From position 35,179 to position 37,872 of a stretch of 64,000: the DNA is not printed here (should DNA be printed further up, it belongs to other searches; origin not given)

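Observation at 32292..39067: A glycyl-radical eliminase operon of unknown substrate under a GntR/LacI sugar-type regulator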

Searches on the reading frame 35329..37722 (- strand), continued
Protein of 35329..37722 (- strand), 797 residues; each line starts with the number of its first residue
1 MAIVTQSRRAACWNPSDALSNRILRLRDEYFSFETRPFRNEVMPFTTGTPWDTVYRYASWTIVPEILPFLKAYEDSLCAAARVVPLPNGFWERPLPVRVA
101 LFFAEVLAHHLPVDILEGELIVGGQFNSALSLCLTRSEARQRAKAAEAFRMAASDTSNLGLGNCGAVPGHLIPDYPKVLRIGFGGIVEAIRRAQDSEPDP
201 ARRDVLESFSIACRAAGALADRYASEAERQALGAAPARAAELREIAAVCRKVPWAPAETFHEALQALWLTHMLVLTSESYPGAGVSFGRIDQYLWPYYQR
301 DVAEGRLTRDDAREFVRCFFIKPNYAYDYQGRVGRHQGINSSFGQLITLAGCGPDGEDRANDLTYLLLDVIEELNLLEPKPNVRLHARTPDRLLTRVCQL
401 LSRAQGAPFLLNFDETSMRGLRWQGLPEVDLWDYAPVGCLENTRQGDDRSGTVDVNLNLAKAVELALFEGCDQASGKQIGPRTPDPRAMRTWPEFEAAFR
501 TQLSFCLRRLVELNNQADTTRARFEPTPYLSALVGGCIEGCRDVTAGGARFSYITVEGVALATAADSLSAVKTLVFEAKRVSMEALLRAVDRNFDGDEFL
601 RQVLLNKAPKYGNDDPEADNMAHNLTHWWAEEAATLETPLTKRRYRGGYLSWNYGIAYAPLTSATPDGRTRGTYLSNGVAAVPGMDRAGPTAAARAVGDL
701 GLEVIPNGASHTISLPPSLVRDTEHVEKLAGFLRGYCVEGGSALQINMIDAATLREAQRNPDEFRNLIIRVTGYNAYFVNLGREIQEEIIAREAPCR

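Call 52: search_protein_families(library=pfam, proteins=[L010:14440-15978:+, L010:16023-16904:+, L010:17074-19206:+, L010:19337-20125:+, L010:8030-8695:+, L010:8695-9168:+, L015:14363-14773:+, L015:14828-15991:+, L015:17910-19412:+, L015:19381-20925:+], max_evalue=0.001)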
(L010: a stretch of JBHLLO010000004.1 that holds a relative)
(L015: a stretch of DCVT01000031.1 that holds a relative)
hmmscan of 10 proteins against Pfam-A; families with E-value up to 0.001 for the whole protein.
L010:14440-15978:+ (512 aa): 3 families
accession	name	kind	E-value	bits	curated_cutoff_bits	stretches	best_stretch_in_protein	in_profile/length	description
PF00884.28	Sulfatase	-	2e-51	175.5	25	1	6-397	2-301/301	Sulfatase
PF01663.27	Phosphodiest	-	2.1e-14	54.3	23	1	7-80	1-71/342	Type I phosphodiesterase / nucleotide pyrophosphatase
PF16347.10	SGSH_C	-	8.8e-12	45.9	29.3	1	345-489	1-141/154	N-sulphoglucosamine sulphohydrolase, C-terminal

L010:16023-16904:+ (293 aa): 6 families
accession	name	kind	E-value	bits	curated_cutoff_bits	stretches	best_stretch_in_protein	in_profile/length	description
PF03060.21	NMO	-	8.2e-35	121.2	28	1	5-228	2-243/331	Nitronate monooxygenase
PF00478.31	IMPDH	-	1.5e-09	37.7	25.6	1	167-219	196-248/345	IMP dehydrogenase / GMP reductase domain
PF05690.20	ThiG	-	0.00012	22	23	1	164-215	163-212/247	Thiazole biosynthesis protein ThiG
PF00977.27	His_biosynth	-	0.00029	20.8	23.6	1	137-214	35-109/228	Histidine biosynthesis protein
PF01645.23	Glu_synthase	-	0.00029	20.6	20.4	1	165-218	265-315/369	Conserved region in glutamate synthase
PF01180.27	DHO_dh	-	0.00042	20.1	27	0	172-223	233-284/291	Dihydroorotate dehydrogenase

L010:17074-19206:+ (710 aa): 1 family
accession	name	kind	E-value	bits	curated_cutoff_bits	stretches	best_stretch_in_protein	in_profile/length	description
PF03030.21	H_PPase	-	2.8e-229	763.5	29.7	1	18-693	1-644/645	Inorganic H+ pyrophosphatase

L010:19337-20125:+ (262 aa): 2 families
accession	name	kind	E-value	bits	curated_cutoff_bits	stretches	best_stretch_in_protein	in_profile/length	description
PF08445.16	FR47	-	4.1e-05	23.9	22.1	1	175-252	1-80/86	FR47-like protein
PF00583.31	Acetyltransf_1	-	4.3e-05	24.2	20.7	1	163-249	25-116/116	Acetyltransferase (GNAT) family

L010:8030-8695:+ (221 aa): 0 families

L010:8695-9168:+ (157 aa): 0 families

L015:14363-14773:+ (136 aa): 1 family
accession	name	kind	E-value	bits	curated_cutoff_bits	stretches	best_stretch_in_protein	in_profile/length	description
PF02036.22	SCP2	-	2.1e-09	38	21.3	1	63-118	43-98/101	SCP-2 sterol transfer family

L015:14828-15991:+ (387 aa): 3 families
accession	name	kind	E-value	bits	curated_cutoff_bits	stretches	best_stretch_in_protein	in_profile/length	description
PF25137.1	ADH_Fe_C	-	8e-49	166.4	27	1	183-378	1-192/194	Fe-containing alcohol dehydrogenase family, C-terminal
PF00465.25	Fe-ADH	-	5e-48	163.3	31.3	1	7-172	2-168/168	Iron-containing alcohol dehydrogenase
PF13685.12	Fe-ADH_2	-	3.4e-09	37.3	28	1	19-100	14-93/149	Iron-containing alcohol dehydrogenase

L015:17910-19412:+ (500 aa): 9 families
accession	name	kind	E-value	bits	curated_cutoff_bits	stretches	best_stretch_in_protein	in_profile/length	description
PF01593.30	Amino_oxidase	-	3e-30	106.3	19.8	1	19-496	2-442/443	Flavin containing amine oxidoreductase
PF13450.12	NAD_binding_8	-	2.1e-15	57.2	21.9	1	13-66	1-54/68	NAD(P)-binding Rossmann-like domain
PF01266.30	DAO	-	9.8e-11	42.2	27.9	1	10-48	1-39/353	FAD dependent oxidoreductase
PF00890.30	FAD_binding_2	-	2.4e-08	34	20.4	1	10-47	1-37/414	FAD binding domain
PF12831.13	FAD_oxidored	-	1.4e-07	31.6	27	1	10-48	1-39/416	FAD dependent oxidoreductase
PF07992.20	Pyr_redox_2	-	1.9e-06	27.9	26.1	1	9-42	1-35/291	Pyridine nucleotide-disulphide oxidoreductase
PF01946.23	Thi4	-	3.3e-06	27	26.2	1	6-46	15-56/235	Thi4 family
PF03486.20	HI0933_like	-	0.00011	22.2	50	1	10-44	2-36/244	HI0933-like protein Rossmann domain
PF01494.25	FAD_binding_3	-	0.00028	20.7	22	1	8-40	1-33/349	FAD binding domain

L015:19381-20925:+ (514 aa): 11 families
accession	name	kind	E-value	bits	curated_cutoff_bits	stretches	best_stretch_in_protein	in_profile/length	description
PF01593.30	Amino_oxidase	-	4.4e-28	99.2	19.8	1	29-508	2-441/443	Flavin containing amine oxidoreductase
PF13450.12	NAD_binding_8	-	2.5e-18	66.5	21.9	1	23-84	1-65/68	NAD(P)-binding Rossmann-like domain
PF01266.30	DAO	-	5e-10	39.9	27.9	1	20-55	1-37/353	FAD dependent oxidoreductase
PF12831.13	FAD_oxidored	-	2.4e-08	34.1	27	1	20-58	1-39/416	FAD dependent oxidoreductase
PF00890.30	FAD_binding_2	-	4e-08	33.3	20.4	1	20-56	1-37/414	FAD binding domain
PF00996.24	GDI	-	3.3e-07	29.7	23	0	234-288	223-277/436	GDP dissociation inhibitor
PF01946.23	Thi4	-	3.9e-07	30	26.2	1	18-94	17-87/235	Thi4 family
PF03486.20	HI0933_like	-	3.2e-06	27.2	50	1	20-54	2-36/244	HI0933-like protein Rossmann domain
PF01494.25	FAD_binding_3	-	1.3e-05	25.1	22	1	18-51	1-34/349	FAD binding domain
PF07992.20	Pyr_redox_2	-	1.4e-05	25.1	26.1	1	19-53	1-36/291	Pyridine nucleotide-disulphide oxidoreductase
PF01134.28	GIDA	-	3.7e-05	23.4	22.1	1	20-57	1-40/391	Glucose inhibited division protein A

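Call 53: search_protein_families(library=pfam, proteins=[L030:4705-5901:+, L030:5892-7457:+, L030:7462-9621:+, L011:6874-9213:+, L011:9287-9904:+, L014:5008-6678:+, L014:6807-7877:+, L014:7967-9748:-, L013:8481-9731:+, L015:8592-9884:+], max_evalue=0.001)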
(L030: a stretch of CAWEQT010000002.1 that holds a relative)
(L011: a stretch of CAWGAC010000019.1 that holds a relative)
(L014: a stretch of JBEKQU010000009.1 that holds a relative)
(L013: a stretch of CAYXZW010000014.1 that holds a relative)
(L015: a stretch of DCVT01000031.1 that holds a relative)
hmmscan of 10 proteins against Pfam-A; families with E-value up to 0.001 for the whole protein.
L030:4705-5901:+ (398 aa): 2 families
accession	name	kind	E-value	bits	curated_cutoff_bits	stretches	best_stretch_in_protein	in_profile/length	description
PF04055.27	Radical_SAM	-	4.7e-15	56.6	29.5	1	142-289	4-158/166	Radical SAM superfamily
PF13353.11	Fer4_12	-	0.00018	22.2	22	1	139-244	9-115/137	4Fe-4S single cluster domain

L030:5892-7457:+ (521 aa): 3 families
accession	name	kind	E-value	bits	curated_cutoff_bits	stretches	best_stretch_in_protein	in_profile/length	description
PF01875.22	Memo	-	4.3e-59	200.4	27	1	42-314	1-267/269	Memo-like protein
PF01871.22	AMMECR1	-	4.7e-51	173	25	1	351-515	2-168/168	AMMECR1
PF02900.23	LigB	-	4.7e-06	26.3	26.3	1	171-231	121-188/269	Catalytic LigB subunit of aromatic ring-opening dioxygenase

L030:7462-9621:+ (719 aa): 1 family
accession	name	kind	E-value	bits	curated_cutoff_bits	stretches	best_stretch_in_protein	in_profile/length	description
PF01564.23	Spermine_synth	-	6.7e-23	81.6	22.9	1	260-382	6-128/186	Spermine/spermidine synthase domain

L011:6874-9213:+ (779 aa): 3 families
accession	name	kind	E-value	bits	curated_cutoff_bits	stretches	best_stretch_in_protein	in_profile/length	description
PF01055.32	Glyco_hydro_31_2nd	-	3.8e-82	276.7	23.5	1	338-677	2-325/328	Glycosyl hydrolases family 31 TIM-barrel domain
PF21365.3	Glyco_hydro_31_3rd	-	7.7e-26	90.8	24.4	1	688-773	1-85/87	Glycosyl hydrolase family 31 C-terminal domain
PF13802.12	Gal_mutarotas_2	-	3.3e-10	41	27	1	135-292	10-179/184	Glycosyl hydrolase 31 N-terminal galactose mutarotase-like domain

L011:9287-9904:+ (205 aa): 1 family
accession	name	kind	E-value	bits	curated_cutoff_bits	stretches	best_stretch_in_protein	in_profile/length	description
PF00857.26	Isochorismatase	-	5.8e-39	134.4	27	1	13-197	1-174/175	Isochorismatase domain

L014:5008-6678:+ (556 aa): 0 families

L014:6807-7877:+ (356 aa): 0 families

L014:7967-9748:- (593 aa): 3 families
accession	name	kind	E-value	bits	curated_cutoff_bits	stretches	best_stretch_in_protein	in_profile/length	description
PF00587.30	tRNA-synt_2b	-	1.9e-26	93.6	29.3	1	96-462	3-179/179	tRNA synthetase class II core domain (G, H, P, S and T)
PF04073.20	tRNA_edit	-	9.4e-24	84.3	25.5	1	256-376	1-116/123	Aminoacyl-tRNA editing domain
PF03129.25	HGTP_anticodon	-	3.8e-16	59.4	21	1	487-569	10-92/94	Anticodon binding domain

L013:8481-9731:+ (416 aa): 1 family
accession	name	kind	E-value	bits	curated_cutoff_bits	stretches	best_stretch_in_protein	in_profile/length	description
PF07690.21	MFS_1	-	1.1e-29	103.8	33.4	1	29-346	3-315/347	Major Facilitator Superfamily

L015:8592-9884:+ (430 aa): 1 family
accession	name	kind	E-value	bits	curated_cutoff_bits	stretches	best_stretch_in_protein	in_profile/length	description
PF02653.21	BPD_transp_2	-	1.3e-33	116.8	26.8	1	129-400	9-268/269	Branched-chain amino acid transport system / permease component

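Call 76: predict_structure(alignment_id=A2)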
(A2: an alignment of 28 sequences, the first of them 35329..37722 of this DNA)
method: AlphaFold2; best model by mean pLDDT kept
length: 797 residues; sequences in the alignment: 28
mean_pLDDT: 77.5   pTM: 0.82
mean pLDDT of the five models: 77.5, 77.5, 77.2, 76.1, 69.4
residues with pLDDT >= 90: 254; 70-90: 306; 50-70: 154; < 50: 83
segments of 3 or more residues with pLDDT < 50: 1-9, 330-344, 654-660, 675-695, 773-797
pLDDT, mean of each block of 10 residues (from residue 1): 39 72 83 63 87 76 66 83 93 96 95 88 84 94 89 81 71 87 97 96 97 95 96 93 96 97 95 83 67 88 93 91 63 39 47 58 86 68 75 86 70 75 67 63 63 72 92 87 94 96 93 88 91 91 87 76 86 94 94 90 86 74 82 87 77 48 72 47 30 50 56 69 85 82 73 69 61 42 39 40
secondary structure, 60 per line:
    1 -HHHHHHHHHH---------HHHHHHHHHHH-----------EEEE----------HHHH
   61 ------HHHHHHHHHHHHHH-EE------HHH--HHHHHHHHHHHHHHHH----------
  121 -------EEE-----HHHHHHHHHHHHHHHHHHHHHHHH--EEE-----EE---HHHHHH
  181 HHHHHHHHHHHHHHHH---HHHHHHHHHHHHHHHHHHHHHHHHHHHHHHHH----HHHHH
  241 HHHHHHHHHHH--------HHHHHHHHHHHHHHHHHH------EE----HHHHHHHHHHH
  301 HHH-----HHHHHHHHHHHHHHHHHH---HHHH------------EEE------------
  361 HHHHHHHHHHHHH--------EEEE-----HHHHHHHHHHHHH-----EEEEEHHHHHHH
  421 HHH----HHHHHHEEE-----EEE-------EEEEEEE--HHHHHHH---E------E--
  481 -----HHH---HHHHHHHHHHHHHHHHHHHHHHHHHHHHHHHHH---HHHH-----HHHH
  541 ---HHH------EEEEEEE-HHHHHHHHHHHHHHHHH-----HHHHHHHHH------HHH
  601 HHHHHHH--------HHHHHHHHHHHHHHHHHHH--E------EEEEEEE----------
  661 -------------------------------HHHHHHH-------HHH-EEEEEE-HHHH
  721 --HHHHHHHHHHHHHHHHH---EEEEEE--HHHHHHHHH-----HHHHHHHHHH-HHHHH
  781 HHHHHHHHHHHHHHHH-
elements in order (helices of 4 or more, strands of 3 or more residues): H2-11 H21-31 E43-46 H57-60 H67-80 H95-110 E128-130 H136-159 E162-164 H175-196 H200-231 H236-251 H260-277 H290-303 H309-326 H330-333 E346-348 H361-373 E382-385 H391-403 E409-413 H414-423 H428-433 E434-436 E442-444 E452-458 H461-467 H492-524 H528-531 H537-540 E553-559 H561-577 H583-591 H598-607 H616-634 E644-650 H692-698 E710-715 H717-720 H723-739 E743-748 H751-759 H765-774 H776-796
